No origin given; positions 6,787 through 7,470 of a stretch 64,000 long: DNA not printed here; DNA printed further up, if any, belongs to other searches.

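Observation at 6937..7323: Pyruvoyl AdoMetDC-family decarboxylase with T-S instead of E-S at the self-cleavage site and a TTG start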

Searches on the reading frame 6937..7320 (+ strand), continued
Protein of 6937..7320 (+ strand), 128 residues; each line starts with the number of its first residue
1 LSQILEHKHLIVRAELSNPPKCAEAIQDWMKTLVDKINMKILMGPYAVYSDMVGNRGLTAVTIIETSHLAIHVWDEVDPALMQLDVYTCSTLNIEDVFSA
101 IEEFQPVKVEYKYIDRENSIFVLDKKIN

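Call 72: find_related_loci(query=A5, collection=genome_contigs, flank=6000)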
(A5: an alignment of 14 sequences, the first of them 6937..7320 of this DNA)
Query A5 (128 aa) in genome_contigs; peptide patterns used: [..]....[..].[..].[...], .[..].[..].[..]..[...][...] (x = any residue, [..] = any of these).
60 stretches matched a pattern; 51 encode a relative of the query (tblastn E <= 1e-3); 50 distinct loci.
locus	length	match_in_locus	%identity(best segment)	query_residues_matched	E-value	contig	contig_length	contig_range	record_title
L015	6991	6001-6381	80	1-127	3e-70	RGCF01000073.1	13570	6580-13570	MAG: Bacteroidetes bacterium isolate WB6_2A_118 contig_100_72, whole genome shotgun sequence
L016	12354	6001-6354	60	4-120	1e-47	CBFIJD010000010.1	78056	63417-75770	MAG: uncultured bacterium isolate Co_bin_862_strict genome assembly, contig: Co_bin_862_strict_c10, whole genome shotgun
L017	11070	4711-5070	58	2-120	4e-47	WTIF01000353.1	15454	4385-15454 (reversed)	MAG: Deltaproteobacteria bacterium isolate PL36313bin_19 NODE_1365_length_15454_cov_7.441133, whole genome shotgun seque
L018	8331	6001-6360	58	2-120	4e-47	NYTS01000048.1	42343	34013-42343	MAG: Deltaproteobacteria bacterium isolate CPC61 37541, whole genome shotgun sequence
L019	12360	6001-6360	58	2-120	5e-47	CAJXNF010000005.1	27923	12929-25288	MAG TPA_asm: uncultured proteobacterium isolate SRR4030075_bin.2_MetaBAT_v2.12.1_MAG genome assembly, contig: NODE_400_l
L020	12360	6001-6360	58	2-120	3e-46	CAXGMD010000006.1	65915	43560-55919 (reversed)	MAG TPA_asm: uncultured bacterium isolate ERR594288_concoct_130 genome assembly, contig: ERZ6778509.322, whole genome sh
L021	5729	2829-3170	60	7-120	8e-46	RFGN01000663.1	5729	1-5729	MAG: Gammaproteobacteria bacterium isolate J025 k99_1227175, whole genome shotgun sequence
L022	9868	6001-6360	53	4-123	4e-45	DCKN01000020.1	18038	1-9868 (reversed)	MAG TPA_asm: Proteobacteria bacterium UBA1673 UBA1673_contig_62832, whole genome shotgun sequence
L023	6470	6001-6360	55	5-124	3e-44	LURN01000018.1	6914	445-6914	MAG: Candidatus Thioglobus sp. REDSEA-S12_B1 scaffold18, whole genome shotgun sequence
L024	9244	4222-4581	55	5-124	3e-44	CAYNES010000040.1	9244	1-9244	MAG TPA_asm: uncultured Piscirickettsiaceae bacterium isolate SRP077602_co9_353 genome assembly, contig: NODE_10830_leng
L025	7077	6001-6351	56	5-121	3e-44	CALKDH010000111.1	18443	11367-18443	MAG: uncultured PS1 clade bacterium isolate S3_Bin_Bin_39_sub_1 genome assembly, contig: c_000002020984, whole genome sh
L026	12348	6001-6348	57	5-120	4e-44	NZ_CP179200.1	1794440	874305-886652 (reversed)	Pseudothioglobus sp. nBUS_23 chromosome, complete genome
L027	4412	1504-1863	55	5-124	8e-44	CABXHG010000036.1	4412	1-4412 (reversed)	MAG: uncultured gamma proteobacterium genome assembly, contig: AG-319-B05_NODE_36, whole genome shotgun sequence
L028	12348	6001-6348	57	5-120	4e-44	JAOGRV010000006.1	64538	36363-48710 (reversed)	Candidatus Pseudothioglobus singularis isolate AH-700-L02 AH-700-L02_NODE_6, whole genome shotgun sequence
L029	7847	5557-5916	53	5-124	1e-43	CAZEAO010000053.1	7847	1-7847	MAG TPA_asm: uncultured Piscirickettsiaceae bacterium isolate SRP077602_co3_694 genome assembly, contig: NODE_16638_leng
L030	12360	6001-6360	54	5-124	1e-43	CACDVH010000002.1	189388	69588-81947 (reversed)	uncultured gamma proteobacterium genome assembly, contig: AG-390-E17_NODE_2, whole genome shotgun sequence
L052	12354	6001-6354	51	7-128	2e-38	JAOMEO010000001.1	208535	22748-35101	Candidatus Thioglobus sp. isolate AH-558-A21 AH-558-A21_NODE_1, whole genome shotgun sequence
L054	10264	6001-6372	46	5-125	8e-37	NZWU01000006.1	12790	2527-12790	MAG: Gammaproteobacteria bacterium isolate NAT478 MHASMcontig_1558478, whole genome shotgun sequence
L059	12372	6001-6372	45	5-125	4e-34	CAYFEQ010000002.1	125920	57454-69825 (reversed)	MAG TPA_asm: uncultured Ectothiorhodospiraceae bacterium isolate ERP001736_co1_220 genome assembly, contig: NODE_29_leng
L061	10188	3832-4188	46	5-120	9e-34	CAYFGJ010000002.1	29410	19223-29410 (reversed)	MAG TPA_asm: uncultured Ectothiorhodospiraceae bacterium isolate ERP001736_co2_127 genome assembly, contig: NODE_381_len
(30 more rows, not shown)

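Call 77: search_protein_families(library=pfam, proteins=[L019:6627-7751:+, L019:5665-5946:+, L019:3611-5215:+, L019:2308-3396:+, L019:9263-10159:+, L059:5226-5981:-, L059:3895-5181:+, L059:6383-7228:-, L059:7231-8835:-, L059:8855-11035:-], max_evalue=0.001)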
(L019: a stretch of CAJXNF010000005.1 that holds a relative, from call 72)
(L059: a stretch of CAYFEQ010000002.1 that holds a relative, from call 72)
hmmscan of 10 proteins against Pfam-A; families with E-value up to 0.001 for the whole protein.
L019:6627-7751:+ (375 aa): 5 families
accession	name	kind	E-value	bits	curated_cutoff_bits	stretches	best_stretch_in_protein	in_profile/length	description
PF01564.23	Spermine_synth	-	1.3e-64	217.6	22.9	1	147-327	1-180/186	Spermine/spermidine synthase domain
PF17284.7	Spermine_synt_N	-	2.1e-14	53.5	22.1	1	100-144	9-53/53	Spermidine synthase tetramerisation domain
PF13649.12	Methyltransf_25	-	3.6e-05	24.8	27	1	168-273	1-97/97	Methyltransferase domain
PF08241.18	Methyltransf_11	-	7.9e-05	23.7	21.2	1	171-276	3-94/95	Methyltransferase domain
PF08242.18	Methyltransf_12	-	0.00036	21.6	30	0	169-275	1-98/98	Methyltransferase domain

L019:5665-5946:+ (94 aa): 1 family
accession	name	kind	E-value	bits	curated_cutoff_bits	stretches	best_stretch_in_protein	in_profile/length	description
PF19839.5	RHH_9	-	0.00016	21.9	23.4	1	35-78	14-60/65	Ribbon-helix-helix protein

L019:3611-5215:+ (535 aa): 2 families
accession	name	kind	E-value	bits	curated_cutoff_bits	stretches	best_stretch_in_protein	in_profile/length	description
PF01926.29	MMR_HSR1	-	2.8e-10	40.7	21.9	1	287-391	1-103/113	50S ribosome-binding GTPase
PF00350.29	Dynamin_N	-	3.1e-05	24.5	27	0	288-308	1-21/168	Dynamin family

L019:2308-3396:+ (363 aa): 0 families

L019:9263-10159:+ (299 aa): 1 family
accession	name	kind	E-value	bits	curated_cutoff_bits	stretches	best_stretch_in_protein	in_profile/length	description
PF01738.24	DLH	-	1.5e-22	80.7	21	1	33-278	3-215/217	Dienelactone hydrolase family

L059:5226-5981:- (252 aa): 2 families
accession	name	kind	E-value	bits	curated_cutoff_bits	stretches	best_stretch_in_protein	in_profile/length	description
PF01564.23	Spermine_synth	-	6.2e-43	147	22.9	1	82-250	15-179/186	Spermine/spermidine synthase domain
PF17284.7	Spermine_synt_N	-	1.8e-15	57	22.1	1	17-66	5-53/53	Spermidine synthase tetramerisation domain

L059:3895-5181:+ (429 aa): 1 family
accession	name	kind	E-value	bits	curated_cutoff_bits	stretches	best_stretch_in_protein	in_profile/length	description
PF00909.26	Ammonium_transp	-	1.1e-98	331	23.2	1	24-412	3-399/399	Ammonium Transporter Family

L059:6383-7228:- (282 aa): 2 families
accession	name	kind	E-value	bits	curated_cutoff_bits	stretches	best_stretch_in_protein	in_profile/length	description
PF12710.13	HAD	-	2.3e-05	25.4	27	1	7-205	1-188/189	haloacid dehalogenase-like hydrolase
PF06888.18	Put_Phosphatase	-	0.00032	20.6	27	1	6-210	2-190/234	Putative Phosphatase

L059:7231-8835:- (535 aa): 5 families
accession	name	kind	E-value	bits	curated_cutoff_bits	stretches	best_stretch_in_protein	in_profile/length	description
PF00750.26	tRNA-synt_1d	-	6.9e-27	94.8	23.3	1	97-391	3-304/349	tRNA synthetases class I (R), catalytic domain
PF05746.21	DALR_1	-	5.6e-26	91.4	22.3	1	422-535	1-117/117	DALR anticodon binding domain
PF03485.21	Arg_tRNA_synt_N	-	1.1e-13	52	21.5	1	4-86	2-84/85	Arginyl tRNA synthetase N terminal domain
PF09334.17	tRNA-synt_1g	-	3e-08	33.3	20.1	0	233-281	70-118/391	tRNA synthetases class I (M)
PF01406.26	tRNA-synt_1e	-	0.00084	19.2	27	0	128-243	21-122/301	tRNA synthetases class I (C) catalytic domain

L059:8855-11035:- (727 aa): 6 families
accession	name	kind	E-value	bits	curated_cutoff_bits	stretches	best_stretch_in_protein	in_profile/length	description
PF17764.6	PriA_3primeBD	-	1.6e-24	86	22.7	1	7-107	1-96/96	3'DNA-binding domain (3'BD)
PF00270.35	DEAD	-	1.4e-21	77.4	26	1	202-362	4-163/167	DEAD/DEAH box helicase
PF18074.6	PriA_C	-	3.8e-19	69.7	26.9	1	631-723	1-95/95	Primosomal protein N C-terminal domain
PF04851.21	ResIII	-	1.8e-18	67.4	22.5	1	196-359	2-163/164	Type III restriction enzyme, res subunit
PF00271.37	Helicase_C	-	3.1e-14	53.6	23.5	2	501-587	38-109/110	Helicase conserved C-terminal domain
PF18319.7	Zn_ribbon_PriA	-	5.2e-07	29.9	26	1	444-469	1-26/27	PriA DNA helicase Cys-rich region (CRR) domain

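Call 78: search_protein_families(library=pfam, proteins=[L030:5738-5992:+, L030:4659-5660:-, L030:6394-7335:+, L030:7392-8474:+, L030:8523-10169:-, L030:2888-3661:+, L052:4756-5886:+, L052:3383-4684:+, L052:7177-8115:+, L052:8200-9846:+], max_evalue=0.001)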
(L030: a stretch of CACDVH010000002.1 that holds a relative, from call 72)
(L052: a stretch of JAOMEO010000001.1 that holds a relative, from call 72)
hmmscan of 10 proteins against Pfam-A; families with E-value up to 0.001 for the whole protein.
L030:5738-5992:+ (85 aa): 0 families

L030:4659-5660:- (334 aa): 1 family
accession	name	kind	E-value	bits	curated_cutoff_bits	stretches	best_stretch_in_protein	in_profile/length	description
PF03601.19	Cons_hypoth698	-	7.6e-67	225.8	24.5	1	17-313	1-303/304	Conserved hypothetical protein 698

L030:6394-7335:+ (314 aa): 1 family
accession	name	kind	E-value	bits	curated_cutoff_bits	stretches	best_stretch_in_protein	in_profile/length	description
PF00795.27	CN_hydrolase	-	3.1e-49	168.1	23.2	1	5-282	1-254/256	Carbon-nitrogen hydrolase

L030:7392-8474:+ (361 aa): 1 family
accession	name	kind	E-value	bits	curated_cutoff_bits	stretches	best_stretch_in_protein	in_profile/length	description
PF00724.26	Oxidored_FMN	-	1.9e-54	185.7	27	1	4-322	2-339/342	NADH:flavin oxidoreductase / NADH oxidase family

L030:8523-10169:- (549 aa): 4 families
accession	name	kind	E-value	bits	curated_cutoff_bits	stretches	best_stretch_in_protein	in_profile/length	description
PF00732.25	GMC_oxred_N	-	6.2e-50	170.5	23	1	10-301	1-217/218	GMC oxidoreductase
PF05199.19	GMC_oxred_C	-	9.7e-39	133.5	24.6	1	392-525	1-139/139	GMC oxidoreductase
PF07992.20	Pyr_redox_2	-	0.00019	21.4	26.1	0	10-42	1-33/291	Pyridine nucleotide-disulphide oxidoreductase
PF00890.30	FAD_binding_2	-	0.00054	19.7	20.4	0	211-264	152-206/414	FAD binding domain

L030:2888-3661:+ (258 aa): 4 families
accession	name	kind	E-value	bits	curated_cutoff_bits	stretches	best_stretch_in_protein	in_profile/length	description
PF05099.18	TerB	-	4.8e-15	56.3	24.4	1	61-172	4-114/118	Tellurite resistance protein TerB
PF00226.36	DnaJ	-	1.9e-11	44.3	27.8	1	192-253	1-55/63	DnaJ domain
PF13446.11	RPT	-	0.00011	22.3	28.2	1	189-221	1-32/59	A repeated domain in UCH-protein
PF04391.17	DUF533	-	0.0002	21.4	29.6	0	20-96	34-108/178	Protein of unknown function (DUF533)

L052:4756-5886:+ (377 aa): 1 family
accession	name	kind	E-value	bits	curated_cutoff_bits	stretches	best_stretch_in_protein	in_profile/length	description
PF12698.13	ABC2_membrane_3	-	1e-06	28.6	31.6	1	34-369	8-343/347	ABC-2 family transporter protein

L052:3383-4684:+ (434 aa): 1 family
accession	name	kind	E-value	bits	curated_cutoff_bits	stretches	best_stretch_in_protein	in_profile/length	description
PF00815.25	Histidinol_dh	-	2.9e-127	425.5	27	1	12-417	5-411/411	Histidinol dehydrogenase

L052:7177-8115:+ (313 aa): 1 family
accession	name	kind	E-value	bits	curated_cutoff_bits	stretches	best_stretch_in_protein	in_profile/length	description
PF05013.17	FGase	-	6.4e-57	193.6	28.9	1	47-279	2-219/219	N-formylglutamate amidohydrolase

L052:8200-9846:+ (549 aa): 1 family
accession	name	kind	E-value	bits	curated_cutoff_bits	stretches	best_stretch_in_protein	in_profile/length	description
PF00496.27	SBP_bac_5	-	1.7e-74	251.6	32.4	1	83-462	5-362/368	Bacterial extracellular solute-binding proteins, family 5 Middle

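Call 84: search_protein_families(library=ncbifam, proteins=[L019:6004-6423:+, L019:6455-6907:+, L019:6900-7751:+, L019:8614-9231:+, L019:10304-11233:+, L019:11277-12281:+, L030:6394-7335:+, L059:5226-5981:-, L052:7177-8115:+, L001:3004-3369:+], max_evalue=0.0001)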
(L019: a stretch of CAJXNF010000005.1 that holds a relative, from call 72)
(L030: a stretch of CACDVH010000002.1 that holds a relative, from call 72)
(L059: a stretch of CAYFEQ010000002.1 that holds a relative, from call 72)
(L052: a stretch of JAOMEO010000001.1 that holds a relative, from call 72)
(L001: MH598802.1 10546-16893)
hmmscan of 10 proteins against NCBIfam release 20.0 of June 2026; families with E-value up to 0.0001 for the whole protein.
L019:6004-6423:+ (140 aa): 1 family
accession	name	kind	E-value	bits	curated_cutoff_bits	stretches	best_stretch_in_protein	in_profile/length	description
TIGR03330.1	SAM_DCase_Bsu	equivalog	1.4e-11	44.7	75.65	1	26-115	27-111/112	adenosylmethionine decarboxylase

L019:6455-6907:+ (151 aa): 1 family
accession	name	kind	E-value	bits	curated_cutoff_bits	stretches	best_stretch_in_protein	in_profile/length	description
TIGR03330.1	SAM_DCase_Bsu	equivalog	3.1e-39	133.8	75.65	1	35-143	2-112/112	adenosylmethionine decarboxylase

L019:6900-7751:+ (284 aa): 7 families
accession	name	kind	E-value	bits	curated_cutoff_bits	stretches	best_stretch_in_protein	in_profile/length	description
NF002010.0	PRK00811.1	equivalog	9.1e-118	392.6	260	1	3-281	8-286/287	polyamine aminopropyltransferase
TIGR00417.1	speE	equivalog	2.2e-104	348.5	249.55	1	5-274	4-271/271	spermidine synthase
NF002956.0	PRK03612.1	equivalog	1.6e-44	152.2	472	1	6-274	229-494/522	polyamine aminopropyltransferase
NF002435.0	PRK01581.1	equivalog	4.2e-26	91.9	537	1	19-188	98-268/374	polyamine aminopropyltransferase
NF003380.0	PRK04457.1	equivalog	1.2e-15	57.3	304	1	59-231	56-218/265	polyamine aminopropyltransferase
NF001811.0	PRK00536.1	equivalog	1.2e-11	44.8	352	1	13-282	13-259/262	spermidine synthase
NF037959.1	MFS_SpdSyn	subfamily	1.2e-08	34.2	40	1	59-230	260-427/480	fused MFS/spermidine synthase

L019:8614-9231:+ (206 aa): 10 families
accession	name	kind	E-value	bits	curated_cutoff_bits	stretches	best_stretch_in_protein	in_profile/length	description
NF052510.1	methyltran_MpqE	exception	5.9e-07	29.1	335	1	88-148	99-159/234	methyl-plastoquinone biosynthesis methyltransferase MpqE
NF001240.0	PRK00216.1-1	equivalog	1.1e-06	27.9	378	1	86-145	114-173/251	bifunctional demethylmenaquinone methyltransferase/2-methoxy-6-polyprenyl-1,4-benzoquinol methylase UbiE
TIGR01934.1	MenG_MenH_UbiE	subfamily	1.3e-06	27.9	158.35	1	97-144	97-145/223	ubiquinone/menaquinone biosynthesis methyltransferase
TIGR02752.1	MenG_heptapren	equivalog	1.6e-06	27.8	419.85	1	84-145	93-154/231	demethylmenaquinone methyltransferase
NF001242.0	PRK00216.1-3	equivalog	2e-06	27.4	351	1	92-145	127-180/258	bifunctional demethylmenaquinone methyltransferase/2-methoxy-6-polyprenyl-1,4-benzoquinol methylase UbiE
NF001243.0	PRK00216.1-4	equivalog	4.7e-06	26.1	235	1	85-144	96-155/237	demethylmenaquinone methyltransferase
NF001244.0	PRK00216.1-5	equivalog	9.8e-06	25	216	1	96-141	108-153/236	bifunctional demethylmenaquinone methyltransferase/2-methoxy-6-polyprenyl-1,4-benzoquinol methylase UbiE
NF001241.0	PRK00216.1-2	equivalog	1.3e-05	24.9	327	1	97-147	103-154/231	demethylmenaquinone methyltransferase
TIGR02072.1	BioC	equivalog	3.9e-05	23.6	184.95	1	89-142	81-133/244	malonyl-ACP O-methyltransferase BioC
NF045667.1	MTase_DVU1556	equivalog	8.2e-05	22.1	155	0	80-142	58-120/213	DVU_1556 family methyltransferase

L019:10304-11233:+ (310 aa): 2 families
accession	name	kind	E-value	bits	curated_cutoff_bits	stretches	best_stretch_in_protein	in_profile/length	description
TIGR00654.1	PhzF_family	subfamily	7.4e-63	212.7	76.2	1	14-310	1-298/298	PhzF family phenazine biosynthesis isomerase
NF007625.0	PRK10281.1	equivalog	5.8e-43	147.1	386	1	15-305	2-294/301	PhzF family isomerase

L019:11277-12281:+ (335 aa): 5 families
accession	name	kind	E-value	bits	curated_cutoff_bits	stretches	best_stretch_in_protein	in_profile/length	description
TIGR00674.1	dapA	equivalog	8.4e-24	83.9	206.15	1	28-256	2-225/286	4-hydroxy-tetrahydrodipicolinate synthase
TIGR02313.1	HpaI-NOT-DapA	exception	9.2e-21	73.9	396.7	1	25-266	1-240/294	2,4-dihydroxyhept-2-ene-1,7-dioic acid aldolase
NF002958.0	PRK03620.1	subfamily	4.7e-11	42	278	1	34-212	20-193/307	5-dehydro-4-deoxyglucarate dehydratase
TIGR03249.1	KdgD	equivalog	2.3e-10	40.1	373.95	1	34-187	18-169/299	5-dehydro-4-deoxyglucarate dehydratase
NF040954.1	Arch_KDGaldase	equivalog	7.7e-06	25.4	390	1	31-124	6-99/288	bifunctional 2-dehydro-3-deoxy-phosphogluconate/2-dehydro-3-deoxy-6-phosphogalactonate aldolase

L030:6394-7335:+ (314 aa): 9 families
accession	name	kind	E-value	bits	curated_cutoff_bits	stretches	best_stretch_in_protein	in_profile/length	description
TIGR04048.1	nitrile_sll0784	equivalog_domain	1.1e-65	221.5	502.6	1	3-306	2-299/301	Nit6803 family nitrilase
NF040852.1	nitrile_Arch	equivalog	8.1e-17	61.2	500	1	5-191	2-169/262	nitrilase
TIGR03381.1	agmatine_aguB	equivalog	2.1e-15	56.8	410.25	1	5-287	2-266/279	N-carbamoylputrescine amidase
NF009803.0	PRK13287.1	equivalog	6.6e-14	51.4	406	1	4-189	21-186/333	formamidase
TIGR00546.1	lnt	equivalog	3.3e-09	36.4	132.9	1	20-135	182-271/395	apolipoprotein N-acyltransferase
NF009802.0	PRK13286.1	equivalog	2.7e-08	33.2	427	1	80-189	79-187/345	aliphatic amidase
NF033621.1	de_GSH_amidase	exception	6.6e-08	32.2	355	1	14-218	9-201/260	deaminated glutathione amidase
NF010588.0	PRK13981.1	equivalog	5.1e-06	25.2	479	1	3-190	4-172/546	NAD+ synthase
NF043013.1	DeGluthAmidYersProt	equivalog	7.4e-05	22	500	0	151-215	140-208/278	deaminated glutathione amidase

L059:5226-5981:- (252 aa): 7 families
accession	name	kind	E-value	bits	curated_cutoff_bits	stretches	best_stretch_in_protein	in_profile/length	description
NF002010.0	PRK00811.1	equivalog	9.5e-71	238.4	260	1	13-247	6-237/287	polyamine aminopropyltransferase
TIGR00417.1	speE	equivalog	2.1e-61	207.6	249.55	1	20-249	6-232/271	spermidine synthase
NF002956.0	PRK03612.1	equivalog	5.7e-30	104.2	472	1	35-225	245-440/522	polyamine aminopropyltransferase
NF002435.0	PRK01581.1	equivalog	5.3e-18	65.2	537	1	32-205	98-272/374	polyamine aminopropyltransferase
NF037959.1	MFS_SpdSyn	subfamily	6.5e-11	41.6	40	1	83-221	273-404/480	fused MFS/spermidine synthase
NF003380.0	PRK04457.1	equivalog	3.4e-09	36.1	304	1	83-198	67-177/265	polyamine aminopropyltransferase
NF001811.0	PRK00536.1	equivalog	1.8e-08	34.4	352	1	28-233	15-199/262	spermidine synthase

L052:7177-8115:+ (313 aa): 1 family
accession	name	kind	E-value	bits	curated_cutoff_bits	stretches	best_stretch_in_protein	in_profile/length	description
TIGR02017.1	hutG_amidohyd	equivalog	6.4e-33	114.3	278.75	1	44-283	8-233/263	N-formylglutamate deformylase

L001:3004-3369:+ (122 aa): 1 family
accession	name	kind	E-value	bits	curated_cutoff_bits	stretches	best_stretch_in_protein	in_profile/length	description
TIGR03330.1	SAM_DCase_Bsu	equivalog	1.3e-09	38.4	75.65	1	6-110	6-108/112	adenosylmethionine decarboxylase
